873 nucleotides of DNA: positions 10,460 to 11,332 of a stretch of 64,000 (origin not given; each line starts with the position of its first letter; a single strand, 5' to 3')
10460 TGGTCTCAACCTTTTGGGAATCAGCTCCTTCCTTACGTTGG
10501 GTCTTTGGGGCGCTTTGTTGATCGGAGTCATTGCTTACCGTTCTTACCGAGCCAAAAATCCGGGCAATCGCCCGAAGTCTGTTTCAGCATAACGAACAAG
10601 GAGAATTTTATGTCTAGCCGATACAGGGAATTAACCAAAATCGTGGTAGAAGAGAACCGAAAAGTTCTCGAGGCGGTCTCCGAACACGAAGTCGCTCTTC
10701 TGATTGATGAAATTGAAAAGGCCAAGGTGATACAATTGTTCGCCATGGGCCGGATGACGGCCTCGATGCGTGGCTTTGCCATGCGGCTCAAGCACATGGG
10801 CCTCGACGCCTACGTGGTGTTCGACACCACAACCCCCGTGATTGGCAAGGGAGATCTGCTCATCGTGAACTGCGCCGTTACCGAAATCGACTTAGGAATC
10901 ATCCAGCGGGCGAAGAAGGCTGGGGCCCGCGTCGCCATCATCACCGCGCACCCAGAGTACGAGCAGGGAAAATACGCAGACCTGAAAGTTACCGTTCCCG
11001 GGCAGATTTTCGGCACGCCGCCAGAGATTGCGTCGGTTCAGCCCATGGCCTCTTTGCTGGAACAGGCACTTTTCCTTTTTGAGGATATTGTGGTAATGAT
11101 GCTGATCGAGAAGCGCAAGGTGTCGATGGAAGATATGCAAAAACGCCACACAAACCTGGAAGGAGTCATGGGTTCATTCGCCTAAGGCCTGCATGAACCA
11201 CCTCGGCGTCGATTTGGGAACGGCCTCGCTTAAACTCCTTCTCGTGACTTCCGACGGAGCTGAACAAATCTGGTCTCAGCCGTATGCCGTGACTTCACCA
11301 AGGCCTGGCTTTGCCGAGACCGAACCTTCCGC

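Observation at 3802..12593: Rare-ketose catabolic locus that pairs a free-sugar 3-epimerase with a PHI-type SIS isomerase and an FGGY kinase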

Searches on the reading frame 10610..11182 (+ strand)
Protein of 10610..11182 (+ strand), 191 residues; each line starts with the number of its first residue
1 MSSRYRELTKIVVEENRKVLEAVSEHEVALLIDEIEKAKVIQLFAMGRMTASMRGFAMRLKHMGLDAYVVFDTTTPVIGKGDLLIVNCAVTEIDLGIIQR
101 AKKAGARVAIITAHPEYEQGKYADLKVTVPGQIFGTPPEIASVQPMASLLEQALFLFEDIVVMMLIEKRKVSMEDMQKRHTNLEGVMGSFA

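Call 7: search_solved_structures(query=window:10610-11182:+, show_alignments=2)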
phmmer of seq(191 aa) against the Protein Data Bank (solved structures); distinct sequences matched with E-value up to 0.001: 5.
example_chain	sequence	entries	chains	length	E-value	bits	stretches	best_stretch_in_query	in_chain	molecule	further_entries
1viv_A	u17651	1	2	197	5.4e-25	91.4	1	12-184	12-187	Hypothetical protein yckF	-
1m3s_A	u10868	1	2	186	1.5e-24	89.9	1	19-184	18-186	Hypothetical protein yckf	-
9lj9_B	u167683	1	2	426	1.5e-17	67.2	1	6-185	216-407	3-hexulose-6-phosphate synthase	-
1vim_A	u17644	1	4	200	4.7e-16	62.3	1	12-184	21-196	Hypothetical protein AF1796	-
1jeo_A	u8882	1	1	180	2.7e-15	59.8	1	27-183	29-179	HYPOTHETICAL PROTEIN MJ1247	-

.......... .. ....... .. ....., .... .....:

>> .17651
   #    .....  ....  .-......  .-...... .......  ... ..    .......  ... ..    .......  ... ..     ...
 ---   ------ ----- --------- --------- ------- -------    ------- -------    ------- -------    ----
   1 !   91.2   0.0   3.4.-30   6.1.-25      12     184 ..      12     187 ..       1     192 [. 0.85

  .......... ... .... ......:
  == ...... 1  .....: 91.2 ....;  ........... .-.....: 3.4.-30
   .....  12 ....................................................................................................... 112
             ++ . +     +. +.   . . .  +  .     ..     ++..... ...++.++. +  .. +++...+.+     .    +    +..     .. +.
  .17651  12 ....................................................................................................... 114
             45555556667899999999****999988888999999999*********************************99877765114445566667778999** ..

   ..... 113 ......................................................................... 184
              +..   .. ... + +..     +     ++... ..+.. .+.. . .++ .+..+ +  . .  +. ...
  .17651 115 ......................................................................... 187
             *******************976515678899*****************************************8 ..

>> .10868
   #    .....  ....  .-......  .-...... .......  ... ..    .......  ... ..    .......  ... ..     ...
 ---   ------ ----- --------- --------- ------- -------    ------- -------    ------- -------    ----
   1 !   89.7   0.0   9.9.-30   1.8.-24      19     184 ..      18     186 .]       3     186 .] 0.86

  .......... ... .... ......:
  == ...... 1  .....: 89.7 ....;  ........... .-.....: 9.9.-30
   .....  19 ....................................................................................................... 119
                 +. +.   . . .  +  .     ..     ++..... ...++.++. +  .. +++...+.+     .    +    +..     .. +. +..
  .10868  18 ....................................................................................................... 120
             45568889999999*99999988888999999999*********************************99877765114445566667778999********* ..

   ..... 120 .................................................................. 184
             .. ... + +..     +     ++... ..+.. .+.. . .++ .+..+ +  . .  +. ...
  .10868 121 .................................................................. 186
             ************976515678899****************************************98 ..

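Call 13: find_homologous_proteins(query=window:10610-11182:+)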
Query seq(191 aa) (191 aa): 610 proteins with E <= 0.001 among 765 candidates; the best 120 are listed.
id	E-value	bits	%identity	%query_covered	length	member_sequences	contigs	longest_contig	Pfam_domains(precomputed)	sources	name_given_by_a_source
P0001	1.9e-115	400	99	100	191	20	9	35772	-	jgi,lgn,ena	jgi:6-phospho-3-hexuloisomerase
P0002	1.7e-105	368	90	99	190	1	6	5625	-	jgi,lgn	jgi:6-phospho-3-hexuloisomerase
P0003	3.2e-94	331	89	92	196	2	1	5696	-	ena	-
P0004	5.9e-94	331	83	98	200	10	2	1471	-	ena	-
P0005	2.4e-93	329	80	99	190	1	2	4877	-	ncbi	ncbi:MAG TPA: sugar isomerase [Spirochaetia bacterium]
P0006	1.3e-92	326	81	99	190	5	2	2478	-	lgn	-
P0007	1.8e-92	326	81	99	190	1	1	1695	-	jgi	jgi:6-phospho-3-hexuloisomerase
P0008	3.2e-91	322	80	99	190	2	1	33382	PF01380.28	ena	-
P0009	2.4e-90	319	78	99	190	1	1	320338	PF01380.28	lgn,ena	-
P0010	7.1e-90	317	80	99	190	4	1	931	PF01380.28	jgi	jgi:6-phospho-3-hexuloisomerase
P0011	1.3e-89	316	78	99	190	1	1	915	-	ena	-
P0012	1.6e-89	316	78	99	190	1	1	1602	-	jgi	jgi:6-phospho-3-hexuloisomerase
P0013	1.7e-89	316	78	99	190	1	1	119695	-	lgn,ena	-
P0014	2.0e-89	316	80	99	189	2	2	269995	-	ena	-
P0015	2.4e-89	316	79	98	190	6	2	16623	PF01380.28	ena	-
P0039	2.2e-86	306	78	99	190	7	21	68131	PF01380.28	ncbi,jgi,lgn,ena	ncbi:MAG: sugar isomerase [Spirochaetota bacterium]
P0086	2.7e-81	289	73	99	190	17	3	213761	-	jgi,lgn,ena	-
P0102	2.5e-73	263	67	98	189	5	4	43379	PF01380.28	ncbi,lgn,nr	ncbi:MAG: SIS domain-containing protein [Planctomycetes bacterium]|nr:SIS domain-containing protein 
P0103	1.8e-72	261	62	99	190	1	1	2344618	PF01380.28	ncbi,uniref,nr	ncbi:SIS domain-containing protein [Commensalibacter oyaizuii]|uniref:SIS domain-containing protein 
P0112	3.6e-71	256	63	99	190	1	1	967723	PF01380.28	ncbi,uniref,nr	ncbi:SIS domain-containing protein [Cedecea colo]|uniref:SIS domain-containing protein n=1 Tax=Cedec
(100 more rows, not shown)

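Call 14: find_encoding_contigs(protein=P0112, flank=10000, max_places=2)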
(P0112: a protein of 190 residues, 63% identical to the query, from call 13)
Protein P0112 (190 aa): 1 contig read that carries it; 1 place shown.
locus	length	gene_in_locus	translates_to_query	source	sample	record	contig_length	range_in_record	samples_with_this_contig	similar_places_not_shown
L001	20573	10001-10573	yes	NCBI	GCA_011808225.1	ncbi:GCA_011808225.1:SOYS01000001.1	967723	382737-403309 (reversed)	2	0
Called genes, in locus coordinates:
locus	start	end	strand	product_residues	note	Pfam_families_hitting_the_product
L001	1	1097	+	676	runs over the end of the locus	PF00933:Glyco_hydro_3, PF01915:Glyco_hydro_3_C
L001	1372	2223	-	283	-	PF01163:RIO1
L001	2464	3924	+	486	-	PF10423:AMNp_N, PF01048:PNP_UDP_1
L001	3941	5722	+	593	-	PF01321:Creatinase_N, PF16189:Creatinase_N_2, PF00557:Peptidase_M24, PF16188:Peptidase_M24_C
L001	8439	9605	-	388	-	PF00392:GntR, PF14502:HTH_41 (faint), PF00532:Peripla_BP_1 (weak), PF13377:Peripla_BP_3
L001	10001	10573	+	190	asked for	PF01380:SIS (weak)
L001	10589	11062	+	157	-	PF13669:Glyoxalase_4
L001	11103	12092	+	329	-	PF00532:Peripla_BP_1 (weak), PF13407:Peripla_BP_4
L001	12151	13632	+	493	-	PF02463:SMC_N (faint), PF00005:ABC_tran, PF13304:AAA_21 (faint), PF00005:ABC_tran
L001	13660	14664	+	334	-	PF02653:BPD_transp_2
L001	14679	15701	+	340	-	PF02653:BPD_transp_2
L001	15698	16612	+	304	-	PF00480:ROK, PF02685:Glucokinase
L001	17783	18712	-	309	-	PF00126:HTH_1, PF03466:LysR_substrate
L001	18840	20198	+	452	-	PF00083:Sugar_tr, PF07690:MFS_1, PF06779:MFS_4, PF07690:MFS_1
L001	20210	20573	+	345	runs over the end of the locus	PF02311:AraC_binding (faint), PF05899:Cupin_3 (faint), PF07883:Cupin_2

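Call 15: find_encoding_contigs(protein=P0103, flank=10000, max_places=2)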
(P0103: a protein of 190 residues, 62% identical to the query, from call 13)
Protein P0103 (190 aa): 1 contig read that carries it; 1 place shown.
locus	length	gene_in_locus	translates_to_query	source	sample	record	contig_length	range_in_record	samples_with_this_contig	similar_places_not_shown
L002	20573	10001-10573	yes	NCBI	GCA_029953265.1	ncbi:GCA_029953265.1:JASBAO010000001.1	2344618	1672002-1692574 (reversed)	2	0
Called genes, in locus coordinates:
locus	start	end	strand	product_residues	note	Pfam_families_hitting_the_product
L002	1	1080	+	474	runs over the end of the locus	PF00884:Sulfatase, PF16347:SGSH_C (weak)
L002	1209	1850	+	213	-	PF00657:Lipase_GDSL, PF13472:Lipase_GDSL_2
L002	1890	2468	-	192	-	PF13305:TetR_C_33 (weak)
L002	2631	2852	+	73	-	PF05360:YiaAB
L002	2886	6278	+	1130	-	PF07690:MFS_1, PF01553:Acyltransferase, PF00501:AMP-binding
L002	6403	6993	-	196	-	-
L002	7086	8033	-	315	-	PF00294:PfkB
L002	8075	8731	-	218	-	PF00596:Aldolase_II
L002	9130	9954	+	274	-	PF01261:AP_endonuc_2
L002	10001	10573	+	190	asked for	PF01380:SIS (weak)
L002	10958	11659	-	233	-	PF00596:Aldolase_II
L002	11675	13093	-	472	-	PF00083:Sugar_tr, PF07690:MFS_1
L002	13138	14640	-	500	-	PF02610:AraA_N, PF24856:AraA_central, PF11762:Arabinose_Iso_C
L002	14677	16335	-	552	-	PF00370:FGGY_N (weak), PF02782:FGGY_C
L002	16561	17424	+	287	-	PF02311:AraC_binding, PF07883:Cupin_2 (weak), PF00165:HTH_AraC (weak), PF12833:HTH_18, PF00165:HTH_AraC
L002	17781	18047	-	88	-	-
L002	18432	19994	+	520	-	PF07732:Cu-oxidase_3, PF00394:Cu-oxidase (faint), PF07731:Cu-oxidase_2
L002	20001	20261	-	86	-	PF03891:DUF333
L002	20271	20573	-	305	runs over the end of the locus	PF00535:Glycos_transf_2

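Call 16: find_encoding_contigs(protein=P0102, flank=10000, max_places=2)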
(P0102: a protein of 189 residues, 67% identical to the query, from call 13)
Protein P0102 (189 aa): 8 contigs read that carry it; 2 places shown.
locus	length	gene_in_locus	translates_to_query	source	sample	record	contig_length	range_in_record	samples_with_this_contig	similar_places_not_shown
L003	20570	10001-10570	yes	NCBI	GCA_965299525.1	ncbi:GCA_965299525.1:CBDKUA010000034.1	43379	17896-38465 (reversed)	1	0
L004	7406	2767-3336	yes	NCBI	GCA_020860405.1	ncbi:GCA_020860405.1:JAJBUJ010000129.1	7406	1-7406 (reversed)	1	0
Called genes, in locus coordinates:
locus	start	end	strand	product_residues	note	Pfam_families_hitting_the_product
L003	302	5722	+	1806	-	PF12951:PATR (weak), PF03797:Autotransporter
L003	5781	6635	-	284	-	PF00376:MerR, PF13411:MerR_1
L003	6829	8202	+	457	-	PF01554:MatE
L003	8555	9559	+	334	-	PF00356:LacI, PF00532:Peripla_BP_1, PF13407:Peripla_BP_4, PF13377:Peripla_BP_3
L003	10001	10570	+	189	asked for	PF01380:SIS (weak)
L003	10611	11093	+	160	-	PF13669:Glyoxalase_4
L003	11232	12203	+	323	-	PF13407:Peripla_BP_4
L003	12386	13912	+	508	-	PF00005:ABC_tran, PF13304:AAA_21 (faint), PF00005:ABC_tran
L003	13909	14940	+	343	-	PF02653:BPD_transp_2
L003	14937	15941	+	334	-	PF02653:BPD_transp_2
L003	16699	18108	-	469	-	-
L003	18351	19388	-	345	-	-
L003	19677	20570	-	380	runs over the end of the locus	PF00266:Aminotran_5, PF01053:Cys_Met_Meta_PP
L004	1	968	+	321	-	PF01554:MatE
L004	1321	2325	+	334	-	PF00356:LacI, PF00532:Peripla_BP_1, PF13407:Peripla_BP_4, PF13377:Peripla_BP_3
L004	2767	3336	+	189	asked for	PF01380:SIS (weak)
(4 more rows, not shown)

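Call 18: find_related_loci(query=window:10610-11182:+, collection=genome_contigs, flank=10000)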
Query seq(191 aa) (191 aa) in genome_contigs; peptide patterns used: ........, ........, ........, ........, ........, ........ (x = any residue, [..] = any of these).
241 stretches matched a pattern; 11 encode a relative of the query (tblastn E <= 1e-3); 11 distinct loci.
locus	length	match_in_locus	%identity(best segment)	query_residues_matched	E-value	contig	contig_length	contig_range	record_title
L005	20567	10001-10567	94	3-191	2e-120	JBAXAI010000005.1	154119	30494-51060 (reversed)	MAG: Spirochaetales bacterium isolate ELA137 MAG137_5, whole genome shotgun sequence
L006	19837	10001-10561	76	5-191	6e-99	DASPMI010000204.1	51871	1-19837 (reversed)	MAG TPA_asm: Anaeromyxobacter sp. isolate SMAG_U12088 k141_127039, whole genome shotgun sequence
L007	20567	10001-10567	79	3-191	1e-97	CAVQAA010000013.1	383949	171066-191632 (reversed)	MAG: uncultured Spirochaetota bacterium isolate MFD03726.bin.2.143 genome assembly, contig: contig_22691, whole genome s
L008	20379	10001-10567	77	3-191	1e-97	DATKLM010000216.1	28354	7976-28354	MAG TPA_asm: Spirochaetia bacterium isolate SMAG_U14685 k141_1229722, whole genome shotgun sequence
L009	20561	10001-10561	76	5-191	2e-96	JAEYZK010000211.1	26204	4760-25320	MAG: Proteobacteria bacterium isolate OH_CBlB_90 k127_2101463, whole genome shotgun sequence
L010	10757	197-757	76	5-191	9e-95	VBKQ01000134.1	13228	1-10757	MAG: Deltaproteobacteria bacterium isolate DP_13 14_1009_09_20cm_scaffold_4755, whole genome shotgun sequence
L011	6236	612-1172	76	5-191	1e-94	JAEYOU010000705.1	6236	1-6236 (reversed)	MAG: Proteobacteria bacterium isolate OH_CBB_164 k127_239072, whole genome shotgun sequence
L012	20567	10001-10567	74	3-191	4e-93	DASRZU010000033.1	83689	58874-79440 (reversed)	MAG TPA_asm: Anaeromyxobacter sp. isolate SMAG_U14941 k141_4078386, whole genome shotgun sequence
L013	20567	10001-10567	71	3-191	1e-88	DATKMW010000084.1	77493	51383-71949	MAG TPA_asm: Anaeromyxobacter sp. isolate SMAG_U14721 k141_908811, whole genome shotgun sequence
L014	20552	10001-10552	35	4-184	7e-30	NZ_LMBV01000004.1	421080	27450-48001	Peribacillus muralis strain DSM 16288 Scaffold4, whole genome shotgun sequence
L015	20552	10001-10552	30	4-184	6e-26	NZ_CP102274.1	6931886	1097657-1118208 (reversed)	Hungatella hathewayi strain DSM 13479 chromosome, complete genome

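Call 21: find_encoding_contigs(protein=P0039, flank=10000, max_places=4)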
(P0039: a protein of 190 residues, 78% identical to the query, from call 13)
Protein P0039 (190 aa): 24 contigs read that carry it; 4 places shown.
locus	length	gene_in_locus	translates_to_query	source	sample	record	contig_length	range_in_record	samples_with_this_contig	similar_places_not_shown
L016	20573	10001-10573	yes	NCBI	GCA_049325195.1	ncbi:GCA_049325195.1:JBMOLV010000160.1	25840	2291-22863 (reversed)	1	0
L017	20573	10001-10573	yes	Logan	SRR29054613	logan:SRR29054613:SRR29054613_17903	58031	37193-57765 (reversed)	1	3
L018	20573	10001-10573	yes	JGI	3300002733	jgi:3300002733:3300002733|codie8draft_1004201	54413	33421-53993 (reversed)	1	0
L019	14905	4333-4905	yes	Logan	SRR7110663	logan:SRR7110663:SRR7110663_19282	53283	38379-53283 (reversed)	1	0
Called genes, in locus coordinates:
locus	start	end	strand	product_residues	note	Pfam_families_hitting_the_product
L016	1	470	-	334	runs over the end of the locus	PF02733:Dak1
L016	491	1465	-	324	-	PF02653:BPD_transp_2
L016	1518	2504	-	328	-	PF02653:BPD_transp_2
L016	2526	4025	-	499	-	PF02463:SMC_N (faint), PF00005:ABC_tran, PF13304:AAA_21 (faint), PF00005:ABC_tran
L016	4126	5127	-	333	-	PF00532:Peripla_BP_1 (weak), PF13407:Peripla_BP_4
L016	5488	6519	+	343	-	PF00356:LacI, PF00532:Peripla_BP_1, PF13407:Peripla_BP_4 (weak), PF13377:Peripla_BP_3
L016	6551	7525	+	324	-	PF01261:AP_endonuc_2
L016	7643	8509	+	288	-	PF01261:AP_endonuc_2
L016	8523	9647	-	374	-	PF00392:GntR, PF13545:HTH_Crp_2 (weak), PF01047:MarR (weak), PF13412:HTH_24 (faint), PF14502:HTH_41 (weak), PF00532:Peripla_BP_1, PF13407:Peripla_BP_4 (weak), PF13377:Peripla_BP_3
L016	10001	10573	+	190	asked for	PF01380:SIS (faint)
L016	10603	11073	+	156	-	PF13669:Glyoxalase_4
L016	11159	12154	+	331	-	PF00532:Peripla_BP_1, PF13407:Peripla_BP_4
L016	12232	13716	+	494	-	PF02463:SMC_N (faint), PF13555:AAA_29 (faint), PF00005:ABC_tran, PF09818:ABC_ATPase (faint), PF13304:AAA_21 (faint), PF00005:ABC_tran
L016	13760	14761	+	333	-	PF02653:BPD_transp_2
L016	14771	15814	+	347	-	PF02653:BPD_transp_2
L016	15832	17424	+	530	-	PF00370:FGGY_N, PF02782:FGGY_C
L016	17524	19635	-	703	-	PF20442:BrxL_N, PF13337:BrxL_ATPase, PF16565:MIT_C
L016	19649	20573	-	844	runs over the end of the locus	PF08665:PglZ, PF01663:Phosphodiest (faint)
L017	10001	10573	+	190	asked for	PF01380:SIS (faint)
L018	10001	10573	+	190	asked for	PF01380:SIS (faint)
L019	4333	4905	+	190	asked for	PF01380:SIS (faint)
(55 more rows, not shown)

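Call 22: find_encoding_contigs(protein=P0009, flank=10000, max_places=2)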
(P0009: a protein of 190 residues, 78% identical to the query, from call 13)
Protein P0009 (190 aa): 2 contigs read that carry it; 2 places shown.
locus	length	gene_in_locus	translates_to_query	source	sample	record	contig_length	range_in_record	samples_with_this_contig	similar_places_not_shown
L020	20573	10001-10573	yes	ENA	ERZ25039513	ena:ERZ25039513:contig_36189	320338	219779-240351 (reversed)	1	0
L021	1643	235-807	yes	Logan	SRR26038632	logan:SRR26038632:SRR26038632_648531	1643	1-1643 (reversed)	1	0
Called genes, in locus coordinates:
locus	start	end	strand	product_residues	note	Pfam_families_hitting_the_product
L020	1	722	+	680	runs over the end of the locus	PF07690:MFS_1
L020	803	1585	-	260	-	-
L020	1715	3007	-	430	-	PF13183:Fer4_8 (faint), PF00037:Fer4, PF12837:Fer4_6 (weak), PF13237:Fer4_10, PF14697:Fer4_21, PF12838:Fer4_7, PF13187:Fer4_9, PF00037:Fer4 (weak), +2 more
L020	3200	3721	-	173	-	PF10604:Polyketide_cyc2 (weak), PF08327:AHSA1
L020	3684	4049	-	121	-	PF25213:HVO_A0261_N (weak), PF12840:HTH_20, PF01022:HTH_5, PF12802:MarR_2, PF13412:HTH_24, PF09339:HTH_IclR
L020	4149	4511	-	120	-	PF01757:Acyl_transf_3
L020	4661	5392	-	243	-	PF01757:Acyl_transf_3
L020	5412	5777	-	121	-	PF00072:Response_reg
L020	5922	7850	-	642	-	PF00672:HAMP, PF00989:PAS, PF08448:PAS_4, PF13426:PAS_9 (weak), PF08447:PAS_3, PF00512:HisKA, PF02518:HATPase_c, PF00072:Response_reg, +1 more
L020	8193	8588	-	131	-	-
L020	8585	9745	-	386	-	PF13433:Peripla_BP_5, PF13458:Peripla_BP_6, PF01094:ANF_receptor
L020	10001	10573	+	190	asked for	PF01380:SIS (weak)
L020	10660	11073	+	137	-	PF13669:Glyoxalase_4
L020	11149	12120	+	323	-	PF13407:Peripla_BP_4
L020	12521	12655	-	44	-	-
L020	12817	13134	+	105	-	-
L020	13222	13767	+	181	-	PF00005:ABC_tran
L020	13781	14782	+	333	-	PF02653:BPD_transp_2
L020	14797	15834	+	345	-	PF02653:BPD_transp_2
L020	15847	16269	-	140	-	PF00211:Guanylate_cyc (weak)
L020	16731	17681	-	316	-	PF00294:PfkB, PF08543:Phos_pyr_kin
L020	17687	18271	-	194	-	PF01380:SIS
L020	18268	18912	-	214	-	PF00215:OMPdecase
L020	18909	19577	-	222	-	PF00834:Ribul_P_3_epim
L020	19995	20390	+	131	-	PF12647:RNHCP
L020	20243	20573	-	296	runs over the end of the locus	-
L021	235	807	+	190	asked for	PF01380:SIS (weak)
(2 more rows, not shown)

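Call 23: find_encoding_contigs(protein=P0086, flank=10000, max_places=2)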
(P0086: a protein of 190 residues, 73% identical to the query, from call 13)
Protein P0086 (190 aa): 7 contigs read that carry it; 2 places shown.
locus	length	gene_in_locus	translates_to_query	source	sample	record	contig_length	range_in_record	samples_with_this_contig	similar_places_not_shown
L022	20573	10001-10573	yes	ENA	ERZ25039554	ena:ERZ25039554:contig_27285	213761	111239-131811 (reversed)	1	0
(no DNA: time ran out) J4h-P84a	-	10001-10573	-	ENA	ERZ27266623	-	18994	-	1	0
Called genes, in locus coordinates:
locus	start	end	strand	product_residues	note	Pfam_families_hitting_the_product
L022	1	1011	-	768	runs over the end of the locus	PF00676:E1_dh, PF02775:TPP_enzyme_C, PF13292:DXP_synthase_N (weak), PF02779:Transket_pyr, PF02780:Transketolase_C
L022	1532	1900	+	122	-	PF00005:ABC_tran, PF13602:ADH_zinc_N_2, PF00107:ADH_zinc_N (weak)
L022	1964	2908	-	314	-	PF02779:Transket_pyr, PF02780:Transketolase_C, PF22613:Transketolase_C_1 (weak)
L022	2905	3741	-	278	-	PF00456:Transketolase_N, PF13292:DXP_synthase_N, PF00676:E1_dh (weak), PF09364:XFP_N (weak)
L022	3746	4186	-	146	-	PF02502:LacAB_rpiB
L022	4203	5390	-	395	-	PF00923:TAL_FSA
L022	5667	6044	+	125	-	PF01597:GCV_H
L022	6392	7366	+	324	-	PF16881:LIAS_N, PF04055:Radical_SAM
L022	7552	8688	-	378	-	PF00037:Fer4 (faint), PF13484:Fer4_16, PF13646:HEAT_2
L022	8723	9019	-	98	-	-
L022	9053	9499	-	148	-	PF12802:MarR_2, PF01047:MarR, PF25212:HVO_A0114 (weak), PF09339:HTH_IclR (weak)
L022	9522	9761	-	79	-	-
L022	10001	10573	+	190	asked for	-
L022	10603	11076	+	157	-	PF13669:Glyoxalase_4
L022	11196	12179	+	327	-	PF13407:Peripla_BP_4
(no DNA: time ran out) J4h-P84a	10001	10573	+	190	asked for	-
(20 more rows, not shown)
